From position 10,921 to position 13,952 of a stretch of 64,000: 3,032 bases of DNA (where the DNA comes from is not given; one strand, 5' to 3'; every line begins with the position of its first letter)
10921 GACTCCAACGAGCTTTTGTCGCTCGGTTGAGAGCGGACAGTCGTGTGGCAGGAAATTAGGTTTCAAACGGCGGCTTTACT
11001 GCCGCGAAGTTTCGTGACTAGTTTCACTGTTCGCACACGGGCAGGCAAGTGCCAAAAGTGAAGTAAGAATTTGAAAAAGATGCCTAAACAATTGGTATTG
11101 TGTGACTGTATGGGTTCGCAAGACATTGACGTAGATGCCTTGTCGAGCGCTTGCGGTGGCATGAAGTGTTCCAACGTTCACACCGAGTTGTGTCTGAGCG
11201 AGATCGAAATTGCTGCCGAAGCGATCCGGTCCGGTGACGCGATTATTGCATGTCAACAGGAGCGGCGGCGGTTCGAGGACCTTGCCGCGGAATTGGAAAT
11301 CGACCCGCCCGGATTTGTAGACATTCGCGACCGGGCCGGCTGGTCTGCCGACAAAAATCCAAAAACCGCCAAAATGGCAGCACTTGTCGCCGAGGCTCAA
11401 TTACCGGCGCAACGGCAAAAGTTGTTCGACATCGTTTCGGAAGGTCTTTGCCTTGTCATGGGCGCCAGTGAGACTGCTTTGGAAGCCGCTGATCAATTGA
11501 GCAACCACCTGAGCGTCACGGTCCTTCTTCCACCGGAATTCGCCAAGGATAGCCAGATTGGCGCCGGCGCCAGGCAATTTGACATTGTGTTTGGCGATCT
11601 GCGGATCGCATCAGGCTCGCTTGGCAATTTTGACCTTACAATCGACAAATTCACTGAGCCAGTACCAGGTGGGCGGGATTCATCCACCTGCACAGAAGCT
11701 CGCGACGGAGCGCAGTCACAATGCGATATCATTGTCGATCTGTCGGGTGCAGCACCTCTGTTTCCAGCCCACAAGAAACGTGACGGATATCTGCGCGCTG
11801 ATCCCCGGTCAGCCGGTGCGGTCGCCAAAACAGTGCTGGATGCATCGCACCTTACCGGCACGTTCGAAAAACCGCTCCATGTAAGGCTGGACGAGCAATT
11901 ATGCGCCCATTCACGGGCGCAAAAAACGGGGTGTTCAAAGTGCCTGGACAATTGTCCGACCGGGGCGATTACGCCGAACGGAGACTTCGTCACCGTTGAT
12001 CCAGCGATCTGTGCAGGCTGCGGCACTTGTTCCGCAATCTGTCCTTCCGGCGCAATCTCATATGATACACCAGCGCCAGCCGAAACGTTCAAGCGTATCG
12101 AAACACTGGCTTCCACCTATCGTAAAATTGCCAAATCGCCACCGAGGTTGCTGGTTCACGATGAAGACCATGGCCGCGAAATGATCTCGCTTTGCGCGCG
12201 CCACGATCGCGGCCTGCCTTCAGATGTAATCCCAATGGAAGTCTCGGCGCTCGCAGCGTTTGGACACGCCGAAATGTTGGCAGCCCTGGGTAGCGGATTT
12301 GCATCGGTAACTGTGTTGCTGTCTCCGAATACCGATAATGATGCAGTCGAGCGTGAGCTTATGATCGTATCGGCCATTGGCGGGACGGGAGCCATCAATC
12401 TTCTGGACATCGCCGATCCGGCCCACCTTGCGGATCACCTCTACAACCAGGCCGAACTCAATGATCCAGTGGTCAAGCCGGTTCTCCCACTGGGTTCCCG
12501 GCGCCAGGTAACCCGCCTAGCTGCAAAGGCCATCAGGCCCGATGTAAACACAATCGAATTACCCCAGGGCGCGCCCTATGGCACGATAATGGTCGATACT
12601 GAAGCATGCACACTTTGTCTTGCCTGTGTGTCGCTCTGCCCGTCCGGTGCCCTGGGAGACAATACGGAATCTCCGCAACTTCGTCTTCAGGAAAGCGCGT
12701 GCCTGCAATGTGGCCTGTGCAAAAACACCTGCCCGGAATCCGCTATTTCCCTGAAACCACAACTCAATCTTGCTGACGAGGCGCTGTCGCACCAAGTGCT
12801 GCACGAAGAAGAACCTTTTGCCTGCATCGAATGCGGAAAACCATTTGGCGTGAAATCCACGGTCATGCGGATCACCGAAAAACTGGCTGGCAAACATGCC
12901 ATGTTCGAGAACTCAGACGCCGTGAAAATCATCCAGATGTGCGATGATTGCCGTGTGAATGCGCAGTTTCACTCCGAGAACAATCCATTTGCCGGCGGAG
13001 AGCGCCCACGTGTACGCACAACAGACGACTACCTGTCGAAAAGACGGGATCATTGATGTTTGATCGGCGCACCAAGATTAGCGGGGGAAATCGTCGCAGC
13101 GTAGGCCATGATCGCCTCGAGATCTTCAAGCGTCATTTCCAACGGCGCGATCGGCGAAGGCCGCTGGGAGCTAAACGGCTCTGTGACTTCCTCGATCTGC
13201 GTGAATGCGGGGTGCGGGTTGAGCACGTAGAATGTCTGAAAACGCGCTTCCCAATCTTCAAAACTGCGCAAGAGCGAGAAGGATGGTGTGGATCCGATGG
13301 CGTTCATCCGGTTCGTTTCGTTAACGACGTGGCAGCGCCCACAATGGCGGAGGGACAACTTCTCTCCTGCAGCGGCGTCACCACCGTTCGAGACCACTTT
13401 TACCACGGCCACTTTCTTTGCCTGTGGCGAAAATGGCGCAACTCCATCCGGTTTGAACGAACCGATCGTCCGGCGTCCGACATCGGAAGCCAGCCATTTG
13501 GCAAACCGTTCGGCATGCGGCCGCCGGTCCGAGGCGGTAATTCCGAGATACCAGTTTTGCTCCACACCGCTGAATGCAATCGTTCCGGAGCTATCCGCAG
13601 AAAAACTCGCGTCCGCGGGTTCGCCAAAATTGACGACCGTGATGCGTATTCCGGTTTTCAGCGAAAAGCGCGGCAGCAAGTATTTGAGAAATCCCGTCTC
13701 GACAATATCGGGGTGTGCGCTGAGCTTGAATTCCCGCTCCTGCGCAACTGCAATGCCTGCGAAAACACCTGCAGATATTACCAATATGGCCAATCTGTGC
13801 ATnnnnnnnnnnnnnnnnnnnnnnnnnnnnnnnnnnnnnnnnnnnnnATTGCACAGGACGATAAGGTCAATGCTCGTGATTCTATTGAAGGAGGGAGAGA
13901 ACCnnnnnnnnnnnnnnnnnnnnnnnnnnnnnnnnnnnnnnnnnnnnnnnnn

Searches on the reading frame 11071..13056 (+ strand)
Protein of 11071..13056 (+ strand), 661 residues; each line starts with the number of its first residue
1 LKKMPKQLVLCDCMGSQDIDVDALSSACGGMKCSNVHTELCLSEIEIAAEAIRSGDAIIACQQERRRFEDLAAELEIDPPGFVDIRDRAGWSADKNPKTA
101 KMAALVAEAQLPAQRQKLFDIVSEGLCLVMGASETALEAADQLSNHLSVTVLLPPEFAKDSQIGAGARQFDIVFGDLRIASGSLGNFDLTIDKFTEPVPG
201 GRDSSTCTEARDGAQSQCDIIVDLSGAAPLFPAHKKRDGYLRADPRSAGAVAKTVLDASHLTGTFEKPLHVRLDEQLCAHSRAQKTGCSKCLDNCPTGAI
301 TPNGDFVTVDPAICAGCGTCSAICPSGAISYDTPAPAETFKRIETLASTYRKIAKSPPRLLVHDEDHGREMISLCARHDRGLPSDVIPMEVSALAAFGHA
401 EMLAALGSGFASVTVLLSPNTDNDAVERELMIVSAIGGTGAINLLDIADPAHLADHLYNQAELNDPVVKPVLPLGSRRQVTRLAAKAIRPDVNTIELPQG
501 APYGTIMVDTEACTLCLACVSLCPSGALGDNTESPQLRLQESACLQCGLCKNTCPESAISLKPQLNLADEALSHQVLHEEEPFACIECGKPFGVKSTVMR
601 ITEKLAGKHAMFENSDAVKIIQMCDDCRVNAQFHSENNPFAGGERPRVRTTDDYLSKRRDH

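Call 61: search_protein_families(library=pfam, proteins=[window:11071-13056:+], max_evalue=0.01)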
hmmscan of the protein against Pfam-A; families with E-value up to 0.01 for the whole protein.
window:11071-13056:+ (661 aa): 13 families
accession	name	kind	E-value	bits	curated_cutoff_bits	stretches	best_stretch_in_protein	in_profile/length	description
PF00037.32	Fer4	-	2.5e-18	65.5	21.1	3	507-528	2-23/24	4Fe-4S binding domain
PF12838.12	Fer4_7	-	7.2e-17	62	27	3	286-328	3-52/52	4Fe-4S dicluster domain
PF12837.12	Fer4_6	-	6.5e-14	51.5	25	3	306-329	1-24/24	4Fe-4S binding domain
PF13484.11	Fer4_16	-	1.2e-12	48.9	30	2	314-352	2-39/66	4Fe-4S double cluster binding domain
PF13187.11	Fer4_9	-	3.8e-12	46.5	27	2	512-559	1-52/52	4Fe-4S dicluster domain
PF13237.11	Fer4_10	-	2.2e-11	44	25.5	4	506-555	2-53/53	4Fe-4S dicluster domain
PF12797.12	Fer4_2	-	4.2e-10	39.3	24.5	2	506-525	3-22/22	4Fe-4S binding domain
PF14697.11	Fer4_21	-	6.5e-10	39.4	35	2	287-329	10-57/59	4Fe-4S dicluster domain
PF13183.11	Fer4_8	-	1e-08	36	27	0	542-590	3-59/68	4Fe-4S dicluster domain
PF25160.1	LdpA_Fe-S-bd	-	1.3e-08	34.9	27.6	2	288-330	5-44/49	LdpA Fe-S cluster-binding domain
PF13534.11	Fer4_17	-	5.4e-06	27.3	22.2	0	314-345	2-31/61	4Fe-4S dicluster domain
PF12800.12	Fer4_4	-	1.5e-05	25.4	24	0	542-556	2-16/17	4Fe-4S binding domain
PF12798.12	Fer4_3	-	0.00012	23.1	27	0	513-527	1-15/15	4Fe-4S binding domain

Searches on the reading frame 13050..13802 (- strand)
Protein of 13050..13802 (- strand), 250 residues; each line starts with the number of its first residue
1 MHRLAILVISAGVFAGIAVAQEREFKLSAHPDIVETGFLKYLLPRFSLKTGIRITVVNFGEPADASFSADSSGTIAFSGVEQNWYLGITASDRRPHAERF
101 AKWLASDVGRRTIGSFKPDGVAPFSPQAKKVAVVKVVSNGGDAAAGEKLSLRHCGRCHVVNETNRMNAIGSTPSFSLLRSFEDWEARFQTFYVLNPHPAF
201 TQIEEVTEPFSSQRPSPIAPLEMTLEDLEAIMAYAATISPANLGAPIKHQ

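Call 61: search_protein_families(library=pfam, proteins=[window:13050-13802:-], max_evalue=0.01)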
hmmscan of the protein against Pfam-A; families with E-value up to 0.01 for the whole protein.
window:13050-13802:- (250 aa): 1 family
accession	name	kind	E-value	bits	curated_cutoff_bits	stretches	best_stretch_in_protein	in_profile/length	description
PF00034.26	Cytochrom_C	-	0.0019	19.9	21.3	1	143-236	1-87/90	Cytochrome c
